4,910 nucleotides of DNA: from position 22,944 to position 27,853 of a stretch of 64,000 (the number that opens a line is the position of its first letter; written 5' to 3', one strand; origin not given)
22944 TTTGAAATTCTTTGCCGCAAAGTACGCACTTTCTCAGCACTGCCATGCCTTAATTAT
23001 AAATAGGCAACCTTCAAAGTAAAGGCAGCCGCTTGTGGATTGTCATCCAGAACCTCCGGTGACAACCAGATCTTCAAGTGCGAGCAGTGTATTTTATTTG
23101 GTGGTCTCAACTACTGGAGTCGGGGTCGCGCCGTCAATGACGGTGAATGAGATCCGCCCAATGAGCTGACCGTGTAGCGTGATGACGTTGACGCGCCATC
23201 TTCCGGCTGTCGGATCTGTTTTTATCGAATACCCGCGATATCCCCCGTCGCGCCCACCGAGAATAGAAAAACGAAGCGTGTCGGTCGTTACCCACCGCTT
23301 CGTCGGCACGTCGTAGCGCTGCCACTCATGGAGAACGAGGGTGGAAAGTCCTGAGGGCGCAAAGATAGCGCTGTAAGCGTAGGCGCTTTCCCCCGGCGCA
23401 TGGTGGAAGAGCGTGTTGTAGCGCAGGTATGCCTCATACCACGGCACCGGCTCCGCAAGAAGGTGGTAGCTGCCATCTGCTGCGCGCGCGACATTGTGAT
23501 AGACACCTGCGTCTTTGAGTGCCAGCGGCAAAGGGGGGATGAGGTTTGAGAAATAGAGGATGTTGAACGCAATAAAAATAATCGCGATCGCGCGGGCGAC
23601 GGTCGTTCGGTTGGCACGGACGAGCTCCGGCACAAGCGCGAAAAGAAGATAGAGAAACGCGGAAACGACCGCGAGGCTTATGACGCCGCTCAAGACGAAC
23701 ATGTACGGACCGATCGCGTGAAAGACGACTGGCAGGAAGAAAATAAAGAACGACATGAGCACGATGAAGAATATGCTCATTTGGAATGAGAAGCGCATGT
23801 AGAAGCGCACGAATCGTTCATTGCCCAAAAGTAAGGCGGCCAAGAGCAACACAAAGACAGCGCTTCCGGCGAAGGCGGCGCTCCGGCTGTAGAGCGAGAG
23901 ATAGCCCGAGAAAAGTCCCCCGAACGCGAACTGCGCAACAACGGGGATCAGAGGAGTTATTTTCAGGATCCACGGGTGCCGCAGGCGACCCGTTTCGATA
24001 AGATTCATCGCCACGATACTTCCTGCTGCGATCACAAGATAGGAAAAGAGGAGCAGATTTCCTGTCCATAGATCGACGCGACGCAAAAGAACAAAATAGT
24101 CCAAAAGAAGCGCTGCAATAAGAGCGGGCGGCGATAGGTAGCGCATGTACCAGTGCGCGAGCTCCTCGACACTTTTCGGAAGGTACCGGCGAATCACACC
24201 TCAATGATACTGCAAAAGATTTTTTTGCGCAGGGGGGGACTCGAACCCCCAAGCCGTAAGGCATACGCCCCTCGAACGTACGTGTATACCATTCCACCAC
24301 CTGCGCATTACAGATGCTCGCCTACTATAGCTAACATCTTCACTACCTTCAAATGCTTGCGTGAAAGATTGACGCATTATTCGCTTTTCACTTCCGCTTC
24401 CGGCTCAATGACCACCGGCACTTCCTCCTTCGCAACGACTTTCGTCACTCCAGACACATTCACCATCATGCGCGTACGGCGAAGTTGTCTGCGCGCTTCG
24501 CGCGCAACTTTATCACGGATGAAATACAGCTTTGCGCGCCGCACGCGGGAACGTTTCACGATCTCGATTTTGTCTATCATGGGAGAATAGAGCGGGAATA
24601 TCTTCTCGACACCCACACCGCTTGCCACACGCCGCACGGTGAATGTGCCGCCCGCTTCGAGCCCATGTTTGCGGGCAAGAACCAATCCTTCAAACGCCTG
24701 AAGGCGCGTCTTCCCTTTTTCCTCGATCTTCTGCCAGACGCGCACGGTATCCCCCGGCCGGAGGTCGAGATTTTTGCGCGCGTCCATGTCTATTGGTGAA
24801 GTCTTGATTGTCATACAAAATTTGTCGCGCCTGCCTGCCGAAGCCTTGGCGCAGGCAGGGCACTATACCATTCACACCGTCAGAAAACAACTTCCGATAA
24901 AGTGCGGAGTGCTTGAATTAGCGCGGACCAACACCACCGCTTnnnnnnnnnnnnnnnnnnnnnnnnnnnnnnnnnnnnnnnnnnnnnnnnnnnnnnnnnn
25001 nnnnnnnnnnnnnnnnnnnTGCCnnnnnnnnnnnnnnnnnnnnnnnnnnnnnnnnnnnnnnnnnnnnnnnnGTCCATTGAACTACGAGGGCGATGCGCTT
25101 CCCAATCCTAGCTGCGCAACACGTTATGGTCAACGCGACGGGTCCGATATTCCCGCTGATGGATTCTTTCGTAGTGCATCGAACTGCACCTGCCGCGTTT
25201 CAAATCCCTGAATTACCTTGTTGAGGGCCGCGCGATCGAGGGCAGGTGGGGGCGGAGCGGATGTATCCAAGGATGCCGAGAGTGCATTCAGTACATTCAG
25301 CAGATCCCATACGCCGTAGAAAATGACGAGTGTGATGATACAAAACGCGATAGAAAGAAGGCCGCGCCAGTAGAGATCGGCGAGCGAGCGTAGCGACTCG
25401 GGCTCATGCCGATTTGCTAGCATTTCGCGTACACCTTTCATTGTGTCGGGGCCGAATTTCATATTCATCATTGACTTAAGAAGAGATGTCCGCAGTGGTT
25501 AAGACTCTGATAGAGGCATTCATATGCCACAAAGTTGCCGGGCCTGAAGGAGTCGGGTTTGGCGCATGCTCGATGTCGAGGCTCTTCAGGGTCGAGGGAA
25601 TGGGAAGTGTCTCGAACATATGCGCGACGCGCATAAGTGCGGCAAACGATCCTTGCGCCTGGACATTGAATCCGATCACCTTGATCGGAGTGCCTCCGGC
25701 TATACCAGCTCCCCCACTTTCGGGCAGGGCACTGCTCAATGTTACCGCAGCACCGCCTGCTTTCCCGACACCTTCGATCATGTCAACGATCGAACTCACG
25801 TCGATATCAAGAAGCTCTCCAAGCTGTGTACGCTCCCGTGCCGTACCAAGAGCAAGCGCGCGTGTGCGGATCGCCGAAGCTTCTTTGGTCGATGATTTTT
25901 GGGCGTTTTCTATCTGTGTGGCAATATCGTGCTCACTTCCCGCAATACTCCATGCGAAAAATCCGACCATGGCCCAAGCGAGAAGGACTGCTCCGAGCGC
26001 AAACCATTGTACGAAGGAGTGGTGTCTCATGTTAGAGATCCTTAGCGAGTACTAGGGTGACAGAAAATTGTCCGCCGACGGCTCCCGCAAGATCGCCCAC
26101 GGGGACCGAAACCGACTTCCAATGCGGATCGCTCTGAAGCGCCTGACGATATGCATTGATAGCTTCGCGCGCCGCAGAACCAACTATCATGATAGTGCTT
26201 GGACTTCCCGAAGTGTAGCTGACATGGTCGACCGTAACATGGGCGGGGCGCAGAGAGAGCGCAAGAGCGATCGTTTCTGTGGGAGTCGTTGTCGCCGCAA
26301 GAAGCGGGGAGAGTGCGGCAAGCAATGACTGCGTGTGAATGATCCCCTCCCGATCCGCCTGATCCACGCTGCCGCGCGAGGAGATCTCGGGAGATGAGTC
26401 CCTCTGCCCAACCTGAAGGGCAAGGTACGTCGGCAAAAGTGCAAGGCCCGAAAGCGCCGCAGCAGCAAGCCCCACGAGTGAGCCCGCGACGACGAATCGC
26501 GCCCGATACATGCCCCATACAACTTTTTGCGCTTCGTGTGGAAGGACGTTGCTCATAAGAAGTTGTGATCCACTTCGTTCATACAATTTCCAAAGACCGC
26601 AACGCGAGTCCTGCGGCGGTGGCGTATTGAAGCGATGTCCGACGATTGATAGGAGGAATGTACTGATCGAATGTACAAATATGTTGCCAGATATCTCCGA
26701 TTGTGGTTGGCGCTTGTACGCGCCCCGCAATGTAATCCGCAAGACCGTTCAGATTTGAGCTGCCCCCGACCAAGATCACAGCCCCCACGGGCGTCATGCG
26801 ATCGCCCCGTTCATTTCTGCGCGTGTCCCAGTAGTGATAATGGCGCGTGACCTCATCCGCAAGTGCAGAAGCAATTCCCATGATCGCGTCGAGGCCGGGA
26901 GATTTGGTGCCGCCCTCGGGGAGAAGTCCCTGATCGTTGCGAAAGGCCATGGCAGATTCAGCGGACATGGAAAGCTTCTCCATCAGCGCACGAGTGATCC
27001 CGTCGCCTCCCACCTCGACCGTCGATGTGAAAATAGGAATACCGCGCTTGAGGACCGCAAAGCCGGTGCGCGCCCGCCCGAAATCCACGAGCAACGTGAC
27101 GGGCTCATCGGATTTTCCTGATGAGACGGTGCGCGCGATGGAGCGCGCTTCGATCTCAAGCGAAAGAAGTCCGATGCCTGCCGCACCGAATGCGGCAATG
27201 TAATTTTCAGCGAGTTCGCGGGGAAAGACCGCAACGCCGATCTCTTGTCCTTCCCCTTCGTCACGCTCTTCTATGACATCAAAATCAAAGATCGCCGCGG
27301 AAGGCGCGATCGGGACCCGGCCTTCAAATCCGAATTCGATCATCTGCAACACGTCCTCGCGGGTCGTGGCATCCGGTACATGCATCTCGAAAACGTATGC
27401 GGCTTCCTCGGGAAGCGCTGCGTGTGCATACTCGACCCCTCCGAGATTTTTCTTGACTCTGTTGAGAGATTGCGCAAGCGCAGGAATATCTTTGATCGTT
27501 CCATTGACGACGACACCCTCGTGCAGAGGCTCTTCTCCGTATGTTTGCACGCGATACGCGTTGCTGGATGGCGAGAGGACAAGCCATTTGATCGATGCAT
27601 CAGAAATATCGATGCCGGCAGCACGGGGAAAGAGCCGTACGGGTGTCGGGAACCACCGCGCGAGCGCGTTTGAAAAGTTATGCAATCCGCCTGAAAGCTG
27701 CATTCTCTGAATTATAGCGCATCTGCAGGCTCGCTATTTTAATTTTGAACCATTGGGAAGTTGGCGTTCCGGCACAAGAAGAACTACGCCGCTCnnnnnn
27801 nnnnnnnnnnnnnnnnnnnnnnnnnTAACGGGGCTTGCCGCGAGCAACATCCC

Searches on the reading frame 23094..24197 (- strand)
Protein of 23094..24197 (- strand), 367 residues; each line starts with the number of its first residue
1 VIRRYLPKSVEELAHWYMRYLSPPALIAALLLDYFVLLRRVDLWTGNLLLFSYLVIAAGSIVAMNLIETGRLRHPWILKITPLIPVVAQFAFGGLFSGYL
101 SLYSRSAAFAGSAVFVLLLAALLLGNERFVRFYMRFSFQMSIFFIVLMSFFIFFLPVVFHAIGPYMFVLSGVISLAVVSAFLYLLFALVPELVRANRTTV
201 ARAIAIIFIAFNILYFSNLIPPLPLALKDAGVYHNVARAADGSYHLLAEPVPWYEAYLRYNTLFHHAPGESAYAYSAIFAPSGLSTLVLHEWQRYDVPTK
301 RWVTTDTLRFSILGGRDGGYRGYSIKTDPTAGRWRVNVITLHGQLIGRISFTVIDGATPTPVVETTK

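Call 8: search_protein_families(library=pfam, proteins=[window:23094-24197:-], max_evalue=0.001)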
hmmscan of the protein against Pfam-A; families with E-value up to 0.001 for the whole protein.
window:23094-24197:- (367 aa): 1 family
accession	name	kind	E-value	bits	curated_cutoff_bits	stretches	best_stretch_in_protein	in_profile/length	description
PF11141.13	DUF2914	-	1.6e-12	47.4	23.6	1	286-353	2-62/62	Protein of unknown function (DUF2914)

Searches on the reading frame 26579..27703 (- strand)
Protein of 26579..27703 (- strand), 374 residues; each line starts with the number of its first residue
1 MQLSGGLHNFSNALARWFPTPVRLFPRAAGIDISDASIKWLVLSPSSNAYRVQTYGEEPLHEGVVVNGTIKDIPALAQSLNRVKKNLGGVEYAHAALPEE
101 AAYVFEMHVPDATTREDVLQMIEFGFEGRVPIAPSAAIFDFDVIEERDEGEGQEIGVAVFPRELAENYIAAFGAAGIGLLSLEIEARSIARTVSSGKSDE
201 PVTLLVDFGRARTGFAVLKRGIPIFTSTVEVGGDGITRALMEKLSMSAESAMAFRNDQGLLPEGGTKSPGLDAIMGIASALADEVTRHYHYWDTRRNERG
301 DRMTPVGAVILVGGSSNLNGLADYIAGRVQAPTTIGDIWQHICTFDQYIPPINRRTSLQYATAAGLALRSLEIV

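Call 8: search_protein_families(library=pfam, proteins=[window:26579-27703:-], max_evalue=0.001)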
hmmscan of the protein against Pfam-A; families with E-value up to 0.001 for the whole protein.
window:26579-27703:- (374 aa): 2 families
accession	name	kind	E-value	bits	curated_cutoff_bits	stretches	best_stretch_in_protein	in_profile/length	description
PF11104.14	PilM_2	-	8.4e-34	117.4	27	1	30-370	1-339/340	Type IV pilus assembly protein PilM;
PF14450.12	FtsA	-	2.4e-07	31.6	31.8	1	205-364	2-126/127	Cell division protein FtsA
